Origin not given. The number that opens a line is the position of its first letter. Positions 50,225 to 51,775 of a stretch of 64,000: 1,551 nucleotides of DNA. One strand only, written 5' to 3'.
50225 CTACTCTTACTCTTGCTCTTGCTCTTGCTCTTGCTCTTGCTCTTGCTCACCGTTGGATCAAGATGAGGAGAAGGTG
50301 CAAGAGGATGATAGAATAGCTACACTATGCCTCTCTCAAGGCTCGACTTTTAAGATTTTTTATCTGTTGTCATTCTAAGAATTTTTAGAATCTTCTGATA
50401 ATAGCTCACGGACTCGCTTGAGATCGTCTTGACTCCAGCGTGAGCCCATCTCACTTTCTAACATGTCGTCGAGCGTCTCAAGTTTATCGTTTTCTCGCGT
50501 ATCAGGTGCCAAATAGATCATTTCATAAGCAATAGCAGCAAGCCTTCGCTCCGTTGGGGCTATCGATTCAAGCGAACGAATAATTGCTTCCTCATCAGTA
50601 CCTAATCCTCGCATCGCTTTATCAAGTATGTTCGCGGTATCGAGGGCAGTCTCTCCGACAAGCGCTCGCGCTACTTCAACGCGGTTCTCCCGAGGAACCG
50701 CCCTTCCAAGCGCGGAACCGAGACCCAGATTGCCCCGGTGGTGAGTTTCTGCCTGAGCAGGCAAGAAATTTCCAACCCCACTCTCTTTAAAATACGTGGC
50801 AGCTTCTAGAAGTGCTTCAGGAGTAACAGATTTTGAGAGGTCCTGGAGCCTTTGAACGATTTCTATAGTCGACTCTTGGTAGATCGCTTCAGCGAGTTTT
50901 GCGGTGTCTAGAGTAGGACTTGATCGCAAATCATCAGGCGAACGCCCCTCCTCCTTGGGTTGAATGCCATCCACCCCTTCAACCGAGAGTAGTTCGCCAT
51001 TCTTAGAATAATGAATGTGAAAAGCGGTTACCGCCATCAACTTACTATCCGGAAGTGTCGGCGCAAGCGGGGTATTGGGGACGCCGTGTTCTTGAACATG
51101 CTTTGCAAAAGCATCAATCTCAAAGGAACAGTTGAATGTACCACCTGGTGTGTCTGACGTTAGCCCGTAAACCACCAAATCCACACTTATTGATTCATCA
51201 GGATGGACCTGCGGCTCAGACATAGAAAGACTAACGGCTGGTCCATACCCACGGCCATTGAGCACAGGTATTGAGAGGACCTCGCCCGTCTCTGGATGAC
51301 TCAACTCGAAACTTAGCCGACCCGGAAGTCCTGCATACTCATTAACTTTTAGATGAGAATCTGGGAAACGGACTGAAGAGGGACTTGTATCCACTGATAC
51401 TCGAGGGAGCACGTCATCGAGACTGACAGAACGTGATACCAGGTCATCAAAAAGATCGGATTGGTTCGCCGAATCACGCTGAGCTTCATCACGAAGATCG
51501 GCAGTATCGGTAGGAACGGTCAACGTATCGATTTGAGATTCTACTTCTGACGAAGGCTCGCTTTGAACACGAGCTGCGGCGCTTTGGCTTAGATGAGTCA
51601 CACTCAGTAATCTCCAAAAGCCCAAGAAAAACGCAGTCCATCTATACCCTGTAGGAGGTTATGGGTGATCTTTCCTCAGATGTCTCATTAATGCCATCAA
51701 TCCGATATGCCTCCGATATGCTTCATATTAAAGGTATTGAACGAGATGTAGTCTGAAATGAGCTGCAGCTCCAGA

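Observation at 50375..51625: Bacterial protein with a bona fide annexin-type repeat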

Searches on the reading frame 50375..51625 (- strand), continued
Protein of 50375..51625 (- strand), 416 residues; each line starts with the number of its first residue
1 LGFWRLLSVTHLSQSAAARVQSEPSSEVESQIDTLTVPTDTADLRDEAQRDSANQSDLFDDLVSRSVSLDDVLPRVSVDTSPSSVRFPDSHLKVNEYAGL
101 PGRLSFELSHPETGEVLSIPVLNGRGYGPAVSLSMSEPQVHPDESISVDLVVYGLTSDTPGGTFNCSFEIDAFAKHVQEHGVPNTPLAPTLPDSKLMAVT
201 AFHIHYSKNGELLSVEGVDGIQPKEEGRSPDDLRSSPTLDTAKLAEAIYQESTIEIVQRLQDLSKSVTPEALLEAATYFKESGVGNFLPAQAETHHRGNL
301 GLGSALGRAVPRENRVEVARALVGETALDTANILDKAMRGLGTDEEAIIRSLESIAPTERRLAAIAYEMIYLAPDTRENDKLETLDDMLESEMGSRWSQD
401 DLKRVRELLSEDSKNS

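Call 44: fold_search(model_id=the predicted structure, library=pdb)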
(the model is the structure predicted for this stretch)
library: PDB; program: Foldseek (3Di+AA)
matches with E <= 10: 437; with E <= 0.001: 0
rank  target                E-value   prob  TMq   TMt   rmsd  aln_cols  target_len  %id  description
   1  1hm6_A                5.5e-03  1.00  0.17  0.21   9.5       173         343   22  X-RAY STRUCTURE OF FULL-LENGTH ANNEXIN 1 (released 2001-02-28)
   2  2zoc_A                6.7e-03  1.00  0.17  0.22   9.5       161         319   22  Crystal structure of recombinant human annexin IV (released 2009-04-28)
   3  7pc4_A                7.5e-03  1.00  0.17  0.18   9.5       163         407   20  The PDZ domain of SNTB1 complexed with the PDZ-binding motif of HTLV1-TAX1 (released 2022-04-20)
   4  1mcx                  7.5e-03  1.00  0.18  0.23   9.0       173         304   22  STRUCTURE OF FULL-LENGTH ANNEXIN A1 IN THE PRESENCE OF CALCIUM (released 2003-03-04)
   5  3chk                  7.5e-03  1.00  0.15  0.21  13.3       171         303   20  Calcium bound structure of alpha-14 giardin (released 2009-01-06)
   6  7nmi_B                7.9e-03  0.99  0.16  0.14  14.6       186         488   22  Transactivation domain of p53 in complex with S100P, using annexin A2 as crystallization chaperone (released 2022-03-02)
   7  1avc                  9.7e-03  0.99  0.17  0.11  17.3       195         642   20  BOVINE ANNEXIN VI (CALCIUM-BOUND) (released 1998-01-28)
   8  7qql_C                1.1e-02  0.99  0.16  0.17  11.2       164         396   21  The PDZ domain of SNTG2 complexed with the phosphorylated PDZ-binding motif of RSK1 (released 2022-04-20)
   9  7zvn_A                1.1e-02  0.99  0.16  0.21  11.1       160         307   24  Crystal structure of human Annexin A2 in complex with full phosphorothioate 5-10 2'-methoxyethyl DNA gapmer antisense  (released 2022-09-14)
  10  3chj                  1.2e-02  0.99  0.15  0.20  13.4       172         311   19  Crystal Structure of Alpha-14 Giardin (released 2009-01-06)
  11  7pc9_B                1.2e-02  0.99  0.17  0.18  12.1       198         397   20  The PDZ domain of SYNJ2BP complexed with the PDZ-binding motif of HTLV1-TAX1 (released 2022-04-20)
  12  7pc7_A                1.3e-02  0.99  0.16  0.17  11.2       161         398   24  The PDZ domain of SNTG1 complexed with the acetylated PDZ-binding motif of PTEN (released 2022-04-20)
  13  7pc8_A                1.3e-02  0.99  0.16  0.16  11.2       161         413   24  The PDZ domain of SNTG1 complexed with the phosphomimetic mutant PDZ-binding motif of RSK1 (released 2022-04-20)
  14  7p73_A                1.3e-02  0.77  0.16  0.16  17.0       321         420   15  The PDZ domain of SYNJ2BP complexed with the PDZ-binding motif of HTLV1-TAX1 (released 2022-07-27)
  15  1w3w                  1.5e-02  0.99  0.16  0.22  10.8       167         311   20  The 2.1 Angstroem resolution structure of annexin A8 (released 2005-01-18)
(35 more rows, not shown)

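Call 70: fold_search(model_id=the predicted structure, library=viral)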
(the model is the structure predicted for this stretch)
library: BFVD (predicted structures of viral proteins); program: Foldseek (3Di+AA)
matches with E <= 10: 494; with E <= 0.001: 0
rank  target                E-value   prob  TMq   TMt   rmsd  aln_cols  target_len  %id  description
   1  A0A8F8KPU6            3.8e-02  0.12  0.11  0.09  34.5       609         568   11  Ankyrin repeat protein [Clandestinovirus]
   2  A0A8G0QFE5            4.4e-02  0.11  0.11  0.05  22.3       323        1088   10  VP4 [Zoersel tick virus]
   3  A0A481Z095            5.1e-02  0.47  0.12  0.16  18.2       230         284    8  Uncharacterized protein [Mimivirus LCMiAC01]
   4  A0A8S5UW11            6.7e-02  0.13  0.10  0.05  25.3       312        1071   13  Uncharacterized protein [Siphoviridae sp. ctgaU3]
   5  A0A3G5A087            7.0e-02  0.75  0.15  0.26  14.4       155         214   12  Uncharacterized protein [Harvfovirus sp.]
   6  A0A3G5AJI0            7.4e-02  0.77  0.14  0.18  19.0       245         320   10  Collagen triple helix repeat containing protein [Satyrvirus sp.]
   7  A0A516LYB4            9.1e-02  0.16  0.12  0.18  20.4       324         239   10  (no name in the UniProt tables at hand)
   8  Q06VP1                1.3e-01  0.18  0.14  0.16  19.1       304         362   13  (no name in the UniProt tables at hand)
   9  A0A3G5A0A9            1.3e-01  0.15  0.16  0.10  18.9       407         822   10  E2 ubiquitin-conjugating enzyme [Faunusvirus sp.]
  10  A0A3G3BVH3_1          1.7e-01  0.08  0.11  0.06  17.4       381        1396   10  Tail tape measure protein [Bacillus phage vB_BcoS-136]
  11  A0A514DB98            1.7e-01  0.07  0.11  0.06  30.6       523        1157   13  SF3 helicase domain-containing protein [Picornavirales sp.]
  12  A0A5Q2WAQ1            1.8e-01  0.16  0.10  0.09  24.9       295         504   11  (no name in the UniProt tables at hand)
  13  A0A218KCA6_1          1.8e-01  0.07  0.09  0.05  25.1       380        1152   10  Putative tail tape measure protein [Bacillus phage PBC2]
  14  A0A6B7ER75            2.0e-01  0.08  0.09  0.11  18.6       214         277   13  (no name in the UniProt tables at hand)
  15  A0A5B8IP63            2.1e-01  0.08  0.11  0.07  24.9       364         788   11  RNB domain protein [Mimiviridae sp. ChoanoV1]
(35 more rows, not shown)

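Call 76: search_protein_families(library=padloc, proteins=[window:50378-51625:-], max_evalue=0.01)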
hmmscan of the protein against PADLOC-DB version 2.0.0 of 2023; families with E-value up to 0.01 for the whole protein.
window:50378-51625:- (416 aa): 0 families

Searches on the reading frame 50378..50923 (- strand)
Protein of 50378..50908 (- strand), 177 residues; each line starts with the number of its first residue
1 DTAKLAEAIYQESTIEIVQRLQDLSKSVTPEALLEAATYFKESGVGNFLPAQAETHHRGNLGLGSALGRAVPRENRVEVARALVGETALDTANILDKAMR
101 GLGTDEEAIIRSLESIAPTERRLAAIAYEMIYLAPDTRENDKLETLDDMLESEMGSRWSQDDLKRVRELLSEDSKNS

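Call 18: find_homologous_proteins(query=window:50378-50908:-, max_evalue=10)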
Query seq(177 aa) (177 aa): 1 proteins with E <= 10 among 1014 candidates.
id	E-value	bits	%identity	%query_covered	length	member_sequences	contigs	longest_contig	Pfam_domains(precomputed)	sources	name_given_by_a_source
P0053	2.3e+0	26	43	25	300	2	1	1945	PF00191.26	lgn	-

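Call 47: predict_structure(alignment_id=A3)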
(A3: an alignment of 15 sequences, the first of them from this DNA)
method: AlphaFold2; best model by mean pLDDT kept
length: 182 residues; sequences in the alignment: 15
mean_pLDDT: 76.6   pTM: 0.71
mean pLDDT of the five models: 76.6, 73.6, 72.5, 71.4, 68.6
residues with pLDDT >= 90: 60; 70-90: 53; 50-70: 56; < 50: 13
segments of 3 or more residues with pLDDT < 50: 1-4, 59-64
pLDDT, mean of each block of 10 residues (from residue 1): 52 57 62 68 68 53 62 88 91 96 88 95 92 91 75 85 85 78 45
secondary structure, 60 per line:
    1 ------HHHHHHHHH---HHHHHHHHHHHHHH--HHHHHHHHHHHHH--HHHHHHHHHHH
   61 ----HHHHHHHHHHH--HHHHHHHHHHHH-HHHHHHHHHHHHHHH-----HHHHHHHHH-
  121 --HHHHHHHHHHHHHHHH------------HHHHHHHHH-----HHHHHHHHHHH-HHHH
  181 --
elements in order: H7-15 H19-32 H35-47 H50-60 H65-75 H78-89 H91-105 H111-119 H123-138 H151-159 H165-175 H177-180

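Call 51: fold_search(model_id=the predicted structure, library=pdb)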
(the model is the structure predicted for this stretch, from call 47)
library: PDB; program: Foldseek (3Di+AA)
matches with E <= 10: 493; with E <= 0.001: 0
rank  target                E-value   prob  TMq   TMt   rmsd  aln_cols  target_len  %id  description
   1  1dm5_A                1.1e-02  1.00  0.37  0.22  11.9       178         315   18  ANNEXIN XII E105K HOMOHEXAMER CRYSTAL STRUCTURE (released 2000-03-20)
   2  1avc                  1.3e-02  1.00  0.35  0.12  11.0       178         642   18  BOVINE ANNEXIN VI (CALCIUM-BOUND) (released 1998-01-28)
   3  1w3w                  1.3e-02  1.00  0.36  0.21  10.8       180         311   19  The 2.1 Angstroem resolution structure of annexin A8 (released 2005-01-18)
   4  7pc4_A                1.4e-02  1.00  0.33  0.16  11.9       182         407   21  The PDZ domain of SNTB1 complexed with the PDZ-binding motif of HTLV1-TAX1 (released 2022-04-20)
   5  1w45_A                1.9e-02  1.00  0.37  0.21  11.9       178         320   21  The 2.5 Angstroem structure of the K16A mutant of annexin A8, which has an intact N-terminus. (released 2005-01-18)
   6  2zoc_A                2.0e-02  1.00  0.36  0.21   9.5       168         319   20  Crystal structure of recombinant human annexin IV (released 2009-04-28)
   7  7nmi_B                2.0e-02  0.99  0.34  0.14  11.5       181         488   21  Transactivation domain of p53 in complex with S100P, using annexin A2 as crystallization chaperone (released 2022-03-02)
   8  1mcx                  2.1e-02  0.99  0.33  0.21  12.1       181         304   22  STRUCTURE OF FULL-LENGTH ANNEXIN A1 IN THE PRESENCE OF CALCIUM (released 2003-03-04)
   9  1hm6_A                2.2e-02  0.99  0.33  0.19  11.7       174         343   21  X-RAY STRUCTURE OF FULL-LENGTH ANNEXIN 1 (released 2001-02-28)
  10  7pc7_A                2.3e-02  0.99  0.33  0.17  11.9       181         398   22  The PDZ domain of SNTG1 complexed with the acetylated PDZ-binding motif of PTEN (released 2022-04-20)
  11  1ain                  2.3e-02  0.99  0.30  0.19  11.9       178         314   22  CRYSTAL STRUCTURE OF HUMAN ANNEXIN I AT 2.5 ANGSTROMS RESOLUTION (released 1993-07-15)
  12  3chj                  2.6e-02  1.00  0.34  0.22  12.4       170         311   18  Crystal Structure of Alpha-14 Giardin (released 2009-01-06)
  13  7p73_A                2.7e-02  0.99  0.33  0.16  11.4       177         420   19  The PDZ domain of SYNJ2BP complexed with the PDZ-binding motif of HTLV1-TAX1 (released 2022-07-27)
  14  2zoc_B                2.8e-02  0.99  0.35  0.21   9.7       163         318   20  Crystal structure of recombinant human annexin IV (released 2009-04-28)
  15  1m9i                  3.0e-02  1.00  0.36  0.11  11.4       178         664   19  Crystal Structure Of Phosphorylation-Mimicking Mutant T356D Of Annexin VI (released 2002-08-07)
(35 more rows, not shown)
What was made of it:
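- On Annexin repeat (Pfam PF00191): All of the top 50 Foldseek PDB hits are annexins (calls 44, 51).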

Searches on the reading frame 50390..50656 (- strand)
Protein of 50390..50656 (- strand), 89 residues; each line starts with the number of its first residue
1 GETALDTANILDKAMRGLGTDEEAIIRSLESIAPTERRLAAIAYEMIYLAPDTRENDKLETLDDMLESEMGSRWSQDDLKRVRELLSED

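Call 31: find_homologous_proteins(query=A1, max_evalue=0.001)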
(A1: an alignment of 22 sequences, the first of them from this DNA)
Query A1 (22 sequences) (89 aa, profile of the alignment): 10 proteins with E <= 0.001 among 1041 candidates.
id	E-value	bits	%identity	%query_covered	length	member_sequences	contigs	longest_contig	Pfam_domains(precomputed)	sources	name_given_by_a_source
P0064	2.1e-24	103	40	75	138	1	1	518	PF00191.26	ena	-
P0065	2.2e-24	103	42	43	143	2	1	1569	PF00191.26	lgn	-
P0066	1.2e-21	95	44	46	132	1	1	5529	PF00191.26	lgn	-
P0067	7.0e-17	79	44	38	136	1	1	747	PF00191.26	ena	-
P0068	1.5e-14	72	56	36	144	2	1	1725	PF00191.26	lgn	-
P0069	5.0e-14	70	42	35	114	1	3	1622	PF00191.26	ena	-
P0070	1.1e-11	63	45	37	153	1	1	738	-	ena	-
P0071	7.0e-10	57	46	39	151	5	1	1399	-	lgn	-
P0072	5.1e-9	54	42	37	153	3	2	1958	-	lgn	-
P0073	6.1e-5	41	68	21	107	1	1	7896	PF00191.26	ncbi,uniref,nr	ncbi:unnamed protein product [Dibothriocephalus latus]|uniref:Annexin n=1 Tax=Dibothriocephalus latu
